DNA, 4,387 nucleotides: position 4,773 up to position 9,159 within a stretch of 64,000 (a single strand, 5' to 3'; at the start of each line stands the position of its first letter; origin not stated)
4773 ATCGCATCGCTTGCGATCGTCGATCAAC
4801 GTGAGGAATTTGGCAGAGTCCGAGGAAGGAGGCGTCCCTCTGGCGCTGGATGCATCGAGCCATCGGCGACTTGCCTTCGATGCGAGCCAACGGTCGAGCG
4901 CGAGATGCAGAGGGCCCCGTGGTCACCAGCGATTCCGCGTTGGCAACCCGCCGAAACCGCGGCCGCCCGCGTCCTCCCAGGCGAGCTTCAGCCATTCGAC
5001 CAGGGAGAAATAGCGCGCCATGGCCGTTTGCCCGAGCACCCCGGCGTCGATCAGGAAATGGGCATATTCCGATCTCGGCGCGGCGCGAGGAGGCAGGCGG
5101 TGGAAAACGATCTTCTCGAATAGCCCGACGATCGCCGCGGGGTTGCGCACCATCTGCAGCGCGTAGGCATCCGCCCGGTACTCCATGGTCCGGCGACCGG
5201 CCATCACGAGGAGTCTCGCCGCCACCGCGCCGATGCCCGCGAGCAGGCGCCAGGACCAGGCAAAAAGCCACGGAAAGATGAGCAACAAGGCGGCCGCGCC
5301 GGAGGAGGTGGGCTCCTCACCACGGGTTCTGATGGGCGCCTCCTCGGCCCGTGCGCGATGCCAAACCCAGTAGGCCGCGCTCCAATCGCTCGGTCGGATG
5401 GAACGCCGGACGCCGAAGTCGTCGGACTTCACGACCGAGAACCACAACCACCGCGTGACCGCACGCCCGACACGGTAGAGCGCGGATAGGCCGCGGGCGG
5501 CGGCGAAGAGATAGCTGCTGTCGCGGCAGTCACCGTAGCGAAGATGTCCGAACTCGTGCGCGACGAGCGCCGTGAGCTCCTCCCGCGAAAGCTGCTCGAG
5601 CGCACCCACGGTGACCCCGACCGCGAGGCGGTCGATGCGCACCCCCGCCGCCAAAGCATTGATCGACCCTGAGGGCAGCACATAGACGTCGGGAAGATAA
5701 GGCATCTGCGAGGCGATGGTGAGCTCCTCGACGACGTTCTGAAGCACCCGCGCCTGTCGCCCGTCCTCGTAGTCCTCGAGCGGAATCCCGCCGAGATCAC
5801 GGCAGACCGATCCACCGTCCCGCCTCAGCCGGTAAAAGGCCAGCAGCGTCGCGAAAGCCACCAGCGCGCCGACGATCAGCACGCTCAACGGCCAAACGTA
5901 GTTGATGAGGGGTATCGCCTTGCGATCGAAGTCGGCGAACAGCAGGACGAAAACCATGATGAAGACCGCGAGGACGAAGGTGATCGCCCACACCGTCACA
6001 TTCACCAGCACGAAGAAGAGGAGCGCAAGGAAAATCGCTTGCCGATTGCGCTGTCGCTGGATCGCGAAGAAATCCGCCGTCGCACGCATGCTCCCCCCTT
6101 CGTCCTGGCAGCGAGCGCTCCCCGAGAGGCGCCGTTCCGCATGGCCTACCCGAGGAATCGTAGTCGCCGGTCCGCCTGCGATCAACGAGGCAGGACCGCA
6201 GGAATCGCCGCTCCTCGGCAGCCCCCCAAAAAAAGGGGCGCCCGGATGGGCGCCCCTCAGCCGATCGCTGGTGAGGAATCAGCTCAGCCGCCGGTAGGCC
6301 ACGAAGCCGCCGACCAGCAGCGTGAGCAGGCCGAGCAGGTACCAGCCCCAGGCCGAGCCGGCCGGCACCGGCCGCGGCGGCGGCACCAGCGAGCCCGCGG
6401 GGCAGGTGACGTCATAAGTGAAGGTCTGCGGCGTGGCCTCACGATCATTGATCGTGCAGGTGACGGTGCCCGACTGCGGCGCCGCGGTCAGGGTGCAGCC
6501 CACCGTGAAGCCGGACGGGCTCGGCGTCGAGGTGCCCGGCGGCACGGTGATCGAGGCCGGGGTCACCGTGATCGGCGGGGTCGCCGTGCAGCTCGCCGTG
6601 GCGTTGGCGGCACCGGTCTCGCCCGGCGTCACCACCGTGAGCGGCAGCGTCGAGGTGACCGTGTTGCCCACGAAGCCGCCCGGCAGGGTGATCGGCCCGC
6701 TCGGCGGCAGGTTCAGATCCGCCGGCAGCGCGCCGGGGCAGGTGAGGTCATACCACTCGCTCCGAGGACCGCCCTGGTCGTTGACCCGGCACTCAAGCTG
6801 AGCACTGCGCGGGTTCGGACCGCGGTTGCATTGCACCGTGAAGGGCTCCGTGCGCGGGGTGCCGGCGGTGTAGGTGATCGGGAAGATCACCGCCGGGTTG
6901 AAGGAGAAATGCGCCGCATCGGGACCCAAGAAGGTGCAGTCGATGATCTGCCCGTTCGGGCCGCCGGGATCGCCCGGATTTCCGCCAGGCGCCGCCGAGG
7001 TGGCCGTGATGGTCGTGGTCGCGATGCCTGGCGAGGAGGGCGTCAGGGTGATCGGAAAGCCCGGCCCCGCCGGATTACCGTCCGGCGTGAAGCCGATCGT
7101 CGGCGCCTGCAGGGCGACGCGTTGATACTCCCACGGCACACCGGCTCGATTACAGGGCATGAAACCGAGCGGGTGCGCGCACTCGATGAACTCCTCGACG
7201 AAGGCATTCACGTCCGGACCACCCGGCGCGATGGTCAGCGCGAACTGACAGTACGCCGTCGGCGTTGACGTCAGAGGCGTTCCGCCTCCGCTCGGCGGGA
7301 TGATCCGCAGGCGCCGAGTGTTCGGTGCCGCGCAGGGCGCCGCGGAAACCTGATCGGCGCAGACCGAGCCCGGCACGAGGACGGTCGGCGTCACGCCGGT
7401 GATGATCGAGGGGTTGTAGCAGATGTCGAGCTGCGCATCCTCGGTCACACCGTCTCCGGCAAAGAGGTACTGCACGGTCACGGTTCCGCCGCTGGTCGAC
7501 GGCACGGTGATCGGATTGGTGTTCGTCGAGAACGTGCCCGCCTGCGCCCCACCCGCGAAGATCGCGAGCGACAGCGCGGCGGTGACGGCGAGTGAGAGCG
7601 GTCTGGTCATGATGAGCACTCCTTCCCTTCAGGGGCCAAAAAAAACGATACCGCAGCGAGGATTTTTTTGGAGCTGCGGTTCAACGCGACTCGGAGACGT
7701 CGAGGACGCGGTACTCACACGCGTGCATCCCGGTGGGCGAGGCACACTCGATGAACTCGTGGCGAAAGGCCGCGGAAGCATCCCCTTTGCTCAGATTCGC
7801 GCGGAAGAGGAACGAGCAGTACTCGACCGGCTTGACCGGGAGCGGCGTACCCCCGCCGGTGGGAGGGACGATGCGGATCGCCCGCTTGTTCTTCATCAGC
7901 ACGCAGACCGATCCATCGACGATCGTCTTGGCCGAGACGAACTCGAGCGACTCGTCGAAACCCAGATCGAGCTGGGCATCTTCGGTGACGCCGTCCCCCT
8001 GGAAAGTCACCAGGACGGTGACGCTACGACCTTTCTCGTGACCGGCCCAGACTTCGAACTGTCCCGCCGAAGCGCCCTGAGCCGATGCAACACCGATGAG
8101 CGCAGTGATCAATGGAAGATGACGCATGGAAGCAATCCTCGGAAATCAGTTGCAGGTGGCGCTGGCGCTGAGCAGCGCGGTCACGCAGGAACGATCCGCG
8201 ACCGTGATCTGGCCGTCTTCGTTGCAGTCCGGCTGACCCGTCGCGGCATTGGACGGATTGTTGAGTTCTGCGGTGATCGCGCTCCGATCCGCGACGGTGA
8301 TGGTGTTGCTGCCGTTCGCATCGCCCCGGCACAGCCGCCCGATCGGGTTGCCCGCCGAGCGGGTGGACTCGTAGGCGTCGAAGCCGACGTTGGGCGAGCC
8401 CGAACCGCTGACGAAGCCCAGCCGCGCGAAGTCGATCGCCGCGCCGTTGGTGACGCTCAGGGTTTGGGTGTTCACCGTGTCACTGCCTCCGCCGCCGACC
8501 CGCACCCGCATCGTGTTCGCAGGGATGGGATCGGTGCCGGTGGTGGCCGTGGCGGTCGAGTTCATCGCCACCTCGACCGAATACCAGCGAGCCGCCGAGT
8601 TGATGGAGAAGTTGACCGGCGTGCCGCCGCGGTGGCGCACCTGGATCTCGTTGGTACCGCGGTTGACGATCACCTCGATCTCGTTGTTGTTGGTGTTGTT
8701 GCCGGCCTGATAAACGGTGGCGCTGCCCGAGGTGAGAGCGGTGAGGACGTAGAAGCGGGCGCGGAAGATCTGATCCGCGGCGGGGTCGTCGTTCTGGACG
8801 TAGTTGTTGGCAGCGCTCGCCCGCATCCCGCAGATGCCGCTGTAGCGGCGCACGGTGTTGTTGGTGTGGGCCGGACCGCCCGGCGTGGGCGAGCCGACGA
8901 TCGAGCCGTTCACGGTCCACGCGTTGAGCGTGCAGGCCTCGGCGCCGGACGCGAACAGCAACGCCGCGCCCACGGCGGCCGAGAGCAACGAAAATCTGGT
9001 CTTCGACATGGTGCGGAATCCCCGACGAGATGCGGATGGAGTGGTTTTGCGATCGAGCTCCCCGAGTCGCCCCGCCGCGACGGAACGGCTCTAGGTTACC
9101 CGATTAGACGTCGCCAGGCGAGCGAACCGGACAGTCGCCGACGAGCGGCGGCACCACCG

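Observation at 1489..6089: Nested paralogous pairs of an HtpX-like M48 peptidase and a membrane-tethered TolB-N-like protein, next to a Hanks kinase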

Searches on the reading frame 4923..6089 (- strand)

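Call 4: search_protein_families(library=pfam, proteins=[window:4923-6089:-], max_evalue=1)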
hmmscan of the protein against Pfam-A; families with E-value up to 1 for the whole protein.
window:4923-6089:- (388 aa): 3 families
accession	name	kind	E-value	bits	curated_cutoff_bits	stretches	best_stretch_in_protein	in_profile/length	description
PF01435.24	Peptidase_M48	-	1.6e-15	57.9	20.3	2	112-193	3-86/186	Peptidase family M48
PF07331.16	TctB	-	0.56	10.8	29.1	1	13-87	65-130/137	Tripartite tricarboxylate transporter TctB family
PF12669.12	FeoB_associated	-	0.93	10.2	27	1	71-94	3-26/44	FeoB-associated Cys-rich membrane protein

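Call 7: search_protein_families(library=ncbifam, proteins=[window:4923-6089:-], max_evalue=1)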
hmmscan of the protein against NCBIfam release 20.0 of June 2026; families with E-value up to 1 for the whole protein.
window:4923-6089:- (388 aa): 9 families
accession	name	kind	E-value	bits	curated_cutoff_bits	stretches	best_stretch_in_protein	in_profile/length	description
NF003425.0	PRK04897.1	equivalog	7.4e-24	84.5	355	2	109-220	76-182/298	zinc metalloprotease HtpX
NF002775.0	PRK02870.1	equivalog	4.5e-20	72.2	285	1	37-189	39-190/338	zinc metalloprotease HtpX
NF002826.0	PRK03001.1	equivalog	1.7e-16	60.3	369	2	111-192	65-145/285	zinc metalloprotease HtpX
NF002363.0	PRK01345.1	equivalog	1.1e-14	54.3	422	2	109-188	62-140/318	zinc metalloprotease HtpX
NF002839.0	PRK03072.1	equivalog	1.8e-13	50.2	412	2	112-203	70-160/291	zinc metalloprotease HtpX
NF002669.0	PRK02391.1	equivalog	5.5e-13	48.7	341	1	112-188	75-150/298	zinc metalloprotease HtpX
NF003965.0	PRK05457.1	equivalog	1e-11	44.8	245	1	110-187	73-149/285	protease HtpX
NF002322.0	PRK01265.1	equivalog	5.3e-09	36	275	1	114-198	83-163/325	zinc metalloprotease HtpX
NF052399.1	M48_lipo_LoiP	exception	0.17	11.3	365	1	156-193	106-146/247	metalloprotease LoiP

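Call 8: search_protein_families(library=padloc, proteins=[window:4923-6089:-], max_evalue=1)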
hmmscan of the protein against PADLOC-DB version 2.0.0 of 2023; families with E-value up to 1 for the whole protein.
window:4923-6089:- (388 aa): 0 families

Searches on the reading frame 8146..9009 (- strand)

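Call 60: search_protein_families(library=pfam, proteins=[window:8146-9009:-], max_evalue=0.1)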
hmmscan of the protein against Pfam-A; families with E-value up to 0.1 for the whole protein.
window:8146-9009:- (287 aa): 1 family
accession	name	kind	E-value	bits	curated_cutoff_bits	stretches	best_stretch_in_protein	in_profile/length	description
PF00404.24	Dockerin_1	-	3.7e-05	24.3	22.9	1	229-278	2-54/57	Dockerin type I domain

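Call 76: search_protein_families(library=ncbifam, proteins=[window:8146-9009:-], max_evalue=0.1)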
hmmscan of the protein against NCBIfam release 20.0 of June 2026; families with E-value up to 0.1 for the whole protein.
window:8146-9009:- (287 aa): 0 families
